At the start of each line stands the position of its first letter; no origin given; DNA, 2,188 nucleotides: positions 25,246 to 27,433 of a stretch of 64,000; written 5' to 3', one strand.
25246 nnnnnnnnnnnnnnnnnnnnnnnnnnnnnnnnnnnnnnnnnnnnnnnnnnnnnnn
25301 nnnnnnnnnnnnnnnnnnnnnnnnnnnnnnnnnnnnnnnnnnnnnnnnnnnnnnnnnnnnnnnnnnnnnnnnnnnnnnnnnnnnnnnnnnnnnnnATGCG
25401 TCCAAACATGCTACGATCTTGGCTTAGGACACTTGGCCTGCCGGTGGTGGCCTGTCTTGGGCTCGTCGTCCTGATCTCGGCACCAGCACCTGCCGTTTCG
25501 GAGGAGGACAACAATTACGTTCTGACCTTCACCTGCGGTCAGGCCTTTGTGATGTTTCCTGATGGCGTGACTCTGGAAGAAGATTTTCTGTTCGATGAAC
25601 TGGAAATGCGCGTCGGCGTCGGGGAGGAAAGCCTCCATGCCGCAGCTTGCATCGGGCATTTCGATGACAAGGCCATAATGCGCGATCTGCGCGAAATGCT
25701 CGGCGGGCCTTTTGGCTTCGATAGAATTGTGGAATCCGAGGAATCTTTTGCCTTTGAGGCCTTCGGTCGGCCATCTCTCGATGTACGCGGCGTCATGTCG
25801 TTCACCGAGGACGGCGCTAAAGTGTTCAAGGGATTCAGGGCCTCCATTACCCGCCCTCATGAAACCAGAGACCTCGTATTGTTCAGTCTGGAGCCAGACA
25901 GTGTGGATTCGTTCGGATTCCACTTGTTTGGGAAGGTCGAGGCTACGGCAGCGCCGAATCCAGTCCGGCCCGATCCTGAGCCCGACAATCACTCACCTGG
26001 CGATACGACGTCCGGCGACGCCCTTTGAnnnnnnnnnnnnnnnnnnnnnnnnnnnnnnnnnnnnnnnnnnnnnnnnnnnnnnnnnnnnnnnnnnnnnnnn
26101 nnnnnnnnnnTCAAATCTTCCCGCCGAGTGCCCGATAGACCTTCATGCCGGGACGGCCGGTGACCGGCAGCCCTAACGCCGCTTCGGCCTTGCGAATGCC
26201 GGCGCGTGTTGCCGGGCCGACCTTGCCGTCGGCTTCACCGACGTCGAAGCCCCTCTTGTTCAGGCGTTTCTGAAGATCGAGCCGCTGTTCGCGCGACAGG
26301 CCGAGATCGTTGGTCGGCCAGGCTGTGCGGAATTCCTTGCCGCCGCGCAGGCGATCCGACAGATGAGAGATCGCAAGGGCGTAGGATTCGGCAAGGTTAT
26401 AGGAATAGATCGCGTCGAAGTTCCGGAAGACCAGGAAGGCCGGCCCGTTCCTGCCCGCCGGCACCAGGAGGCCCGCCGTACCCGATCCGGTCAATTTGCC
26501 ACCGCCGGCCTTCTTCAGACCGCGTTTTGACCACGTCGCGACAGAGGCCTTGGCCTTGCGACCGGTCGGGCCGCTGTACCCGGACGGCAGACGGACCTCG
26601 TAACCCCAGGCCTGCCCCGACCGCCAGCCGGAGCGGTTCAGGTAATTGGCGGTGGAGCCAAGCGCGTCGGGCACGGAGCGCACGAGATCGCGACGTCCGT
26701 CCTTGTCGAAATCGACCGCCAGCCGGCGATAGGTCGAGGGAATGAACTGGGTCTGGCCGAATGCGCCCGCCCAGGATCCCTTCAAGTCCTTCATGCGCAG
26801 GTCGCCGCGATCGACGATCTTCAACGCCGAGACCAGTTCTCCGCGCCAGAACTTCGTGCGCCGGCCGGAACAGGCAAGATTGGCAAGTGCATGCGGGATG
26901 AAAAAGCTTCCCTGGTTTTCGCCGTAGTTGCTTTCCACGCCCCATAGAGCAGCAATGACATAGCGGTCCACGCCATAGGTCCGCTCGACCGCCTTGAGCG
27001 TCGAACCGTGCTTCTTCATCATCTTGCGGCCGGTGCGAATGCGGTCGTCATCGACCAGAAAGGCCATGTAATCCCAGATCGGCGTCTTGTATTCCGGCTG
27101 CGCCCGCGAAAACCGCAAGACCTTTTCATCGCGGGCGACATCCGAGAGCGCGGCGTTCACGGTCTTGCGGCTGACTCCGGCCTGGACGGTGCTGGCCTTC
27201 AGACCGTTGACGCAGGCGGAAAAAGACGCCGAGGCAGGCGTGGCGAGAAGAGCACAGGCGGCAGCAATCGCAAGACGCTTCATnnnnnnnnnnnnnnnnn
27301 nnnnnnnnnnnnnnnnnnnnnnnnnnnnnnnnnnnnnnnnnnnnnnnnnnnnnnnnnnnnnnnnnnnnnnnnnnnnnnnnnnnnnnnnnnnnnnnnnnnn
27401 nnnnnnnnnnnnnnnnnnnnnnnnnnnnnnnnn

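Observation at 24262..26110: Compositionally distinct ~1.8 kb islet with two orphan envelope proteins between the MoaD-like gene and a lytic transglycosylase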

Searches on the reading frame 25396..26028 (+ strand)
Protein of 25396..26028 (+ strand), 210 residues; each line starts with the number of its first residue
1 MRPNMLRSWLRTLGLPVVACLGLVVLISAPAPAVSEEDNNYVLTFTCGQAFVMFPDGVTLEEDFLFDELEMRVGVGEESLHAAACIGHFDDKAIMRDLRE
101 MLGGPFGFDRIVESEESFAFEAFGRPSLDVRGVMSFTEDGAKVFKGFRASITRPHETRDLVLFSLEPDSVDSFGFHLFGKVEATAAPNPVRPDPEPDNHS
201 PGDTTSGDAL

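Call 5: search_protein_families(library=pfam, proteins=[window:25396-26028:+], max_evalue=1)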
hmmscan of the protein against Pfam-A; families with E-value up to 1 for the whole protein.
window:25396-26028:+ (210 aa): 0 families

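Call 6: search_protein_families(library=ncbifam, proteins=[window:25396-26028:+], max_evalue=1)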
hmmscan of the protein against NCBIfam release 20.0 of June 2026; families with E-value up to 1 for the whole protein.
window:25396-26028:+ (210 aa): 0 families

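Call 8: find_homologous_proteins(query=window:25396-26028:+)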
Query window:25396-26028:+ (210 aa): 3 proteins with E <= 0.001 among 469 candidates.
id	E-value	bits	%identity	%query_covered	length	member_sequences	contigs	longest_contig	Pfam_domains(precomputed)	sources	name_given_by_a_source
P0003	3.9e-135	466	99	100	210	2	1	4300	-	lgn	-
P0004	1.2e-117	409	88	100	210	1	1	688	-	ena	-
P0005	8.0e-70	253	60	96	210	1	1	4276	-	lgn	-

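Call 9: search_protein_families(library=padloc, proteins=[window:25396-26028:+], max_evalue=1)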
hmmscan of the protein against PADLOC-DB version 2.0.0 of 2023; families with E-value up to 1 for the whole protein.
window:25396-26028:+ (210 aa): 0 families

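Call 10: search_protein_families(library=phrogs, proteins=[window:25396-26028:+], max_evalue=1)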
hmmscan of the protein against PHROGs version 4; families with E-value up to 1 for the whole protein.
window:25396-26028:+ (210 aa): 0 families

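Call 12: find_encoding_contigs(protein=P0003, flank=10000)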
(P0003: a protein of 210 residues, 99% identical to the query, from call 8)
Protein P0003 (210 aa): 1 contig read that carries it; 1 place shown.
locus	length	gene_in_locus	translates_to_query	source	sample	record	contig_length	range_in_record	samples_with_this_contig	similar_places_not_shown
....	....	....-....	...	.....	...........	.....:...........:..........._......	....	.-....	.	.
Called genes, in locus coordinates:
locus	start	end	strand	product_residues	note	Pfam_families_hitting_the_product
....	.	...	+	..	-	?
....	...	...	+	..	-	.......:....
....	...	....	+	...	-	-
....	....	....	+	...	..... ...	-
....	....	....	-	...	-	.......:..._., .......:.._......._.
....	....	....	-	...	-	?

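Call 13: find_encoding_contigs(protein=P0004, flank=10000)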
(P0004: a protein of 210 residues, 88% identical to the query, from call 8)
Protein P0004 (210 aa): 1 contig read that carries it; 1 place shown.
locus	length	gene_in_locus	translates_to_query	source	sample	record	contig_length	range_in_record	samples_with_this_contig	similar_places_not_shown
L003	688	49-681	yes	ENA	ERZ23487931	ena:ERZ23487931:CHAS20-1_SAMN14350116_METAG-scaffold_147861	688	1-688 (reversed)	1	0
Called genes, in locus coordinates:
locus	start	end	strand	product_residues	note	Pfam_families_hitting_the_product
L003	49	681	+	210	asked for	-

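Call 26: find_homologous_proteins(query=A1, max_evalue=1)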
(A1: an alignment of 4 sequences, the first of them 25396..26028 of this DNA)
Query A1 (4 sequences) (210 aa, profile of the alignment): 3 proteins with E <= 1 among 8000 candidates.
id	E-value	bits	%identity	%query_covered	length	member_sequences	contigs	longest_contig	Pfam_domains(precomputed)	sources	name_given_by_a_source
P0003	1.5e-128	445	99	100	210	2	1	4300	-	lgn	-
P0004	3.1e-126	437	88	100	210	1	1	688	-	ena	-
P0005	1.5e-115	402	60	96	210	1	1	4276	-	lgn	-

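Call 28: predict_structure(alignment_id=A1)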
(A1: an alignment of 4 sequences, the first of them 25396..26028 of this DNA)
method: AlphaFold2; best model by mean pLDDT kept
length: 210 residues; sequences in the alignment: 4
mean_pLDDT: 32.7   pTM: 0.28
mean pLDDT of the five models: 32.7, 30.9, 29.7, 29.2, 28.0
residues with pLDDT >= 90: 0; 70-90: 0; 50-70: 9; < 50: 201
segments of 3 or more residues with pLDDT < 50: 1-91, 101-210
pLDDT, mean of each block of 10 residues (from residue 1): 31 26 21 27 33 31 27 26 37 52 40 32 30 29 35 37 41 34 29 35 35
secondary structure, 60 per line:
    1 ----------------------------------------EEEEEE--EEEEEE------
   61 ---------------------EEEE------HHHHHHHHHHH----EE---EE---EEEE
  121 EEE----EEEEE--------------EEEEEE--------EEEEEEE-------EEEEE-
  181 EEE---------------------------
elements in order: E41-46 E49-54 E82-85 H92-102 E117-123 E128-132 E147-152 E161-167 E175-179 E181-183

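Call 58: search_solved_structures(query=A1, max_evalue=10)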
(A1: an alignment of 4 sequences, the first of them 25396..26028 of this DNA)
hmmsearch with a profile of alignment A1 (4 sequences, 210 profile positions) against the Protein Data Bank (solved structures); distinct sequences matched with E-value up to 10: 0.

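Call 76: search_dna_similar(query=window:25396-26028:+, collection=phages, mode=protein, max_evalue=0.01)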
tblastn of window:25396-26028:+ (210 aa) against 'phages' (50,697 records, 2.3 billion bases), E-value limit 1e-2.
No match.

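Call 77: search_dna_similar(query=window:25396-26028:+, collection=plasmids, mode=protein, max_evalue=0.01)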
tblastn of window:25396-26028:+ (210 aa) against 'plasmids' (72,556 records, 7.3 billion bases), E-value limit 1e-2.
No match.

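Call 81: list_cluster_members(proteins=[P0006, window:24461-25237:+, window:25396-26028:+, P0005, P0004])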
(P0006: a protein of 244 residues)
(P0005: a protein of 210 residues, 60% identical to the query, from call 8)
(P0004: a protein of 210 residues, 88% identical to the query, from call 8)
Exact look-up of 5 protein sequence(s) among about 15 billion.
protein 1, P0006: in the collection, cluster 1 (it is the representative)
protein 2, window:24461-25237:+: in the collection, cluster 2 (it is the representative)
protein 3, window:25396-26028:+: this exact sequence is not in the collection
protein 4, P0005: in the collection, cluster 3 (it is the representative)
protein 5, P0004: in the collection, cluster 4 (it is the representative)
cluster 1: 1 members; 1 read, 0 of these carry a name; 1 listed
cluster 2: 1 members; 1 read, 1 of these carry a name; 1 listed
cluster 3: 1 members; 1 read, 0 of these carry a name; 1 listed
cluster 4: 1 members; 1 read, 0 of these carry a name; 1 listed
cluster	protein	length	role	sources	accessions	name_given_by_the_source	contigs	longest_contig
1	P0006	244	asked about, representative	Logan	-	-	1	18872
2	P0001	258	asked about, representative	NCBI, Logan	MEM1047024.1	MAG: hypothetical protein AAGL24_12760 [Pseudomonadota bacterium]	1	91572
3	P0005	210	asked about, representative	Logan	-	-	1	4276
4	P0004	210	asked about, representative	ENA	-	-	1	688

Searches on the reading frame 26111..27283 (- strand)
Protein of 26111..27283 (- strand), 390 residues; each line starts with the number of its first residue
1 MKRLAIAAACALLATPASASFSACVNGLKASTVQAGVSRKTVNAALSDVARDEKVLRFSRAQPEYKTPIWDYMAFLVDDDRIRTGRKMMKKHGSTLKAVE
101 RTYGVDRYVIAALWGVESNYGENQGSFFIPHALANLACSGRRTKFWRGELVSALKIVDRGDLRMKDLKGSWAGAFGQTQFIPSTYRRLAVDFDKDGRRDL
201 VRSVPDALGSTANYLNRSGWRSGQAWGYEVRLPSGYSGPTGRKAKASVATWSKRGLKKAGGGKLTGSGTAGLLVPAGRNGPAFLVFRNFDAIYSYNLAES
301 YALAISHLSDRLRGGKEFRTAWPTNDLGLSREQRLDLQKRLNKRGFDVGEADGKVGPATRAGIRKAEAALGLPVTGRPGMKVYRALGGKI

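Call 5: search_protein_families(library=pfam, proteins=[window:26111-27283:-], max_evalue=1)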
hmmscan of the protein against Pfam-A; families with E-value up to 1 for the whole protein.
window:26111-27283:- (390 aa): 5 families
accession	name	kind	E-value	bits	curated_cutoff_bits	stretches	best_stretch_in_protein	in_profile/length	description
PF13406.11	SLT_2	-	3e-104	348.8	24.3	1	20-310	1-292/292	Transglycosylase SLT domain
PF01471.23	PG_binding_1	-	6.2e-13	49.2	23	1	331-386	2-57/57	Putative peptidoglycan binding domain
PF09374.15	PG_binding_3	-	0.018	15.7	24.6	1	337-366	6-34/76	Predicted Peptidoglycan domain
PF00392.27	GntR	-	0.25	11.5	27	1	34-60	33-59/64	Bacterial regulatory proteins, gntR family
PF18774.7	APOBEC4_like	-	0.33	11.4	26.7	1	53-108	70-128/131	APOBEC4-like -AID/APOBEC-deaminase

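Call 6: search_protein_families(library=ncbifam, proteins=[window:26111-27283:-], max_evalue=1)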
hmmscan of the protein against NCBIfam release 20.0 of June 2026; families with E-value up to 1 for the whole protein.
window:26111-27283:- (390 aa): 8 families
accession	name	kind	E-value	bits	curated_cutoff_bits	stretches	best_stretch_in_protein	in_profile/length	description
TIGR02283.1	MltB_2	subfamily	3.3e-103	345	248.45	1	20-313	1-299/300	lytic murein transglycosylase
TIGR02282.1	MltB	equivalog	6.4e-58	196.2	281.4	1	33-312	9-290/290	lytic murein transglycosylase B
NF008029.0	PRK10760.1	equivalog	5.2e-38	131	449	1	34-312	70-353/359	lytic murein transglycosylase B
TIGR03979.1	His_Ser_Rich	equivalog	9.4e-06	25.7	121.65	1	337-387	137-187/190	His-Xaa-Ser repeat protein HxsA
NF004786.0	PRK06132.1-3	equivalog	1.1e-05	24.4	329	1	331-377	220-266/418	hypothetical protein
TIGR02869.1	spore_SleB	equivalog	0.00025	21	236.5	1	329-388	11-70/201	spore cortex-lytic enzyme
NF052335.1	PdgHdaseHSB129560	equivalog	0.0028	17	500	1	305-385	177-260/330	peptidoglycan hydrolase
NF052336.1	PdgHdaseHSB100310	equivalog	0.0073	15.7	500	1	319-383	179-243/316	peptidoglycan hydrolase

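Call 25: find_related_loci(query=window:26111-27283:-, collection=genome_contigs, flank=10000)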
Query window:26111-27283:- (390 aa) in genome_contigs; peptide patterns used: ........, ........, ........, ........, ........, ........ (x = any residue, [..] = any of these).
600 stretches matched a pattern (row limit reached: there are more); 394 encode a relative of the query (tblastn E <= 1e-3); the best 80 are kept; 80 distinct loci.
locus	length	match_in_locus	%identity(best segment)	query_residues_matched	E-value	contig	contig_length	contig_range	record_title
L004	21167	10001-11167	66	1-389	6e-180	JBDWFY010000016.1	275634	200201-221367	MAG: Stappiaceae bacterium isolate CI.58.F.C2_411_50 CI_58_F_C2_411_50_000000000016, whole genome shotgun sequence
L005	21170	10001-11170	67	1-389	1e-177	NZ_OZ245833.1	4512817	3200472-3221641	MAG: Stappia sp. isolate c34293d0-7391-468b-bd1f-a47200a021ac chromosome 1, complete sequence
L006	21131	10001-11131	68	14-389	1e-175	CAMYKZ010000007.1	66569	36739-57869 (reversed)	MAG: uncultured Afifella sp. isolate FCS_M_Alpha_12 genome assembly, contig: scaffold_269, whole genome shotgun sequence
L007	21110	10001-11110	68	20-389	2e-173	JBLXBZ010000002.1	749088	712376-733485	MAG: Stappiaceae bacterium isolate ES13-05 S13maxbin_out.025RE.5K@2, whole genome shotgun sequence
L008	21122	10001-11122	68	16-389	4e-172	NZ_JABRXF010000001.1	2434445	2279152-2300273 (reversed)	Hongsoonwoonella zoysiae strain SY4-7 contig1, whole genome shotgun sequence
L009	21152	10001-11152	65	7-389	9e-170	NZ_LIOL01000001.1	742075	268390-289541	Chelatococcus sambhunathii strain DSM 18167 DSM_18167_01, whole genome shotgun sequence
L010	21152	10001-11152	65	7-389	1e-168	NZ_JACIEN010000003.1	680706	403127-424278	Chelatococcus caeni strain DSM 103737 Ga0373271_03, whole genome shotgun sequence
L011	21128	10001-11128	63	15-389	3e-166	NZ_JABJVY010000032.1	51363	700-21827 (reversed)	Amorphus sp. 3PC139-8 NODE_32_length_51363_cov_165.829, whole genome shotgun sequence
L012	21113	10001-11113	65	20-389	1e-164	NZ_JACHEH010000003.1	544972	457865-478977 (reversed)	Chelatococcus composti strain DSM 101465 Ga0415302_03, whole genome shotgun sequence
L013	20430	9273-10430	63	4-385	8e-164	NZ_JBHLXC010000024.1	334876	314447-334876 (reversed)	Pseudochelatococcus lubricantis strain CCM 8528 platanus_K_default_24, whole genome shotgun sequence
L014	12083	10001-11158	62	5-389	7e-164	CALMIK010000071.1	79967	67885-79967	MAG TPA_asm: uncultured Chelatococcus sp. isolate SRR2107173_bin.18_CONCOCT_v1.1_MAG genome assembly, contig: ERZ794925.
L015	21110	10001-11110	64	20-388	3e-163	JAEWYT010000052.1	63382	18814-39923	MAG: Proteobacteria bacterium isolate OH_SFB_180 k127_1452870, whole genome shotgun sequence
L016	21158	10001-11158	65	4-389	3e-163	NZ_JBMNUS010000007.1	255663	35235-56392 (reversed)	MAG: Pseudochelatococcus sp. isolate SBF912SR2HQ0014 scaffold_95_c1, whole genome shotgun sequence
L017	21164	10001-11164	62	4-389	3e-162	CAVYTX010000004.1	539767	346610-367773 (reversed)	MAG: uncultured Alphaproteobacteria bacterium isolate MFD05684.bin.1.360 genome assembly, contig: contig_25054, whole ge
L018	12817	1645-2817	62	1-389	2e-161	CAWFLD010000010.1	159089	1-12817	MAG: uncultured Alphaproteobacteria bacterium isolate MFD01721.bin.2.202 genome assembly, contig: contig_30009, whole ge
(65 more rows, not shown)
